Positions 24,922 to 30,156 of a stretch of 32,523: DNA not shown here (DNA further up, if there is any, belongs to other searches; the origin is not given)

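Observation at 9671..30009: Tandem array of four giant, non-repetitive paralogous lipoproteins with no recognisable family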

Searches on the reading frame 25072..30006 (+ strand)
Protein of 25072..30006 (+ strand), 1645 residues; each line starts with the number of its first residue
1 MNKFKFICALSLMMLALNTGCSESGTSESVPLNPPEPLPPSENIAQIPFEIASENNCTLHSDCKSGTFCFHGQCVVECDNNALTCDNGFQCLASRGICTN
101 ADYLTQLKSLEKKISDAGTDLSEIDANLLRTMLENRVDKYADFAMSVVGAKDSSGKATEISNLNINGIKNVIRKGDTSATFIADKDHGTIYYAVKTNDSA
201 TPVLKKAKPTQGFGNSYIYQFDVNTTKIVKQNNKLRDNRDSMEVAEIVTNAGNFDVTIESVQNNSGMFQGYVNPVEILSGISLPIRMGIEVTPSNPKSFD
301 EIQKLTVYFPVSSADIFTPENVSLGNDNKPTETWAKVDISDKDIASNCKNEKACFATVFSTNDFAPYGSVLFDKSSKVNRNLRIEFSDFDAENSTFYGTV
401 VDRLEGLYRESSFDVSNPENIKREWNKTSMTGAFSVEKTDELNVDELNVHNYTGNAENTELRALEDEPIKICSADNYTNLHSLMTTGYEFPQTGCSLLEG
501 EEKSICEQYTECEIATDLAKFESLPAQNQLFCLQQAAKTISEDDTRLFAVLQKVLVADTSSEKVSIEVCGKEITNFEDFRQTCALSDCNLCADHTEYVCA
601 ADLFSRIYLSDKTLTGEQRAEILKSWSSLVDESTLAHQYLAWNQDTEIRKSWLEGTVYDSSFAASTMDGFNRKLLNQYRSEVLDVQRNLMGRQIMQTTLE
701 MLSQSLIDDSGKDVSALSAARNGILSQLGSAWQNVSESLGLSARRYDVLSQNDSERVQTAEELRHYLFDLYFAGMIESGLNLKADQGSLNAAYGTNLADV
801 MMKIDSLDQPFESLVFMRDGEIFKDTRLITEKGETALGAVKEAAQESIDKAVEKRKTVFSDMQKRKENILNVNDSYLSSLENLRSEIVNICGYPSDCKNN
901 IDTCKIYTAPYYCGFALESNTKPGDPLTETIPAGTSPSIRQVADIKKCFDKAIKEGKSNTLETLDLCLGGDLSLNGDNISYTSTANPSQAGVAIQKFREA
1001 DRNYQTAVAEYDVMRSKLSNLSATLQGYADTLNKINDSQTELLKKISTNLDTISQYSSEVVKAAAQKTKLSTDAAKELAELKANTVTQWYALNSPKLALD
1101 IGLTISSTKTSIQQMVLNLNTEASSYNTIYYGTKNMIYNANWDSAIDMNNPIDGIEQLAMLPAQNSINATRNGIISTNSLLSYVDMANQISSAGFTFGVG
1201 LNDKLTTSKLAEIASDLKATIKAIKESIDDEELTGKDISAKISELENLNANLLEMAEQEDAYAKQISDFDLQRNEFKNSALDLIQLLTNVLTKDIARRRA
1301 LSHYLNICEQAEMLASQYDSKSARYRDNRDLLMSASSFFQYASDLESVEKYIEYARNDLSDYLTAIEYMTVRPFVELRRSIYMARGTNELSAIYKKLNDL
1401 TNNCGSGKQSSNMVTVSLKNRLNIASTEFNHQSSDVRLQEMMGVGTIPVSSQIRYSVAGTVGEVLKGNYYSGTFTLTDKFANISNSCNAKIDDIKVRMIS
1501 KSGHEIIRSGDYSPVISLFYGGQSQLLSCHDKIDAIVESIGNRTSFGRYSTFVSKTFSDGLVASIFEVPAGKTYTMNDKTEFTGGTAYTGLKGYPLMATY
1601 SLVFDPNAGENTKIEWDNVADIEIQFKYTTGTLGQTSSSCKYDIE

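Call 7: search_protein_families(library=pfam, proteins=[window:25072-30006:+], max_evalue=1)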
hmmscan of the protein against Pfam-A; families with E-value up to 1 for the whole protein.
window:25072-30006:+ (1645 aa): 6 families
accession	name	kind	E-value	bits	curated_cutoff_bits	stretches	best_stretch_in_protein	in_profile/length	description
PF20530.3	DUF6745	-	0.08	12.7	27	1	77-142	68-129/206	Domain of unknown function (DUF6745)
PF02899.23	Phage_int_SAM_1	-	0.086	13.6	22.3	0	99-139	18-58/83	Phage integrase, N-terminal SAM-like domain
PF05852.16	DUF848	-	0.13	12.8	25.3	0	994-1095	52-141/145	Gammaherpesvirus protein of unknown function (DUF848)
PF12081.13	GldM_1st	-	0.28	11.6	25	1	843-951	26-128/194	GldM N-terminal domain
PF10473.14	CENP-F_leu_zip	-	0.49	10.9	34.5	0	841-890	36-85/140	Leucine-rich repeats of kinetochore protein Cenp-F/LEK1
PF11236.13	DUF3037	-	0.94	10.2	22.6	0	1017-1085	49-117/118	Protein of unknown function (DUF3037)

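Call 10: search_protein_families(library=ncbifam, proteins=[window:25072-30006:+], max_evalue=0.1)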
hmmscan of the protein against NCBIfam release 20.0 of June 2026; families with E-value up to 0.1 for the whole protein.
window:25072-30006:+ (1645 aa): 0 families
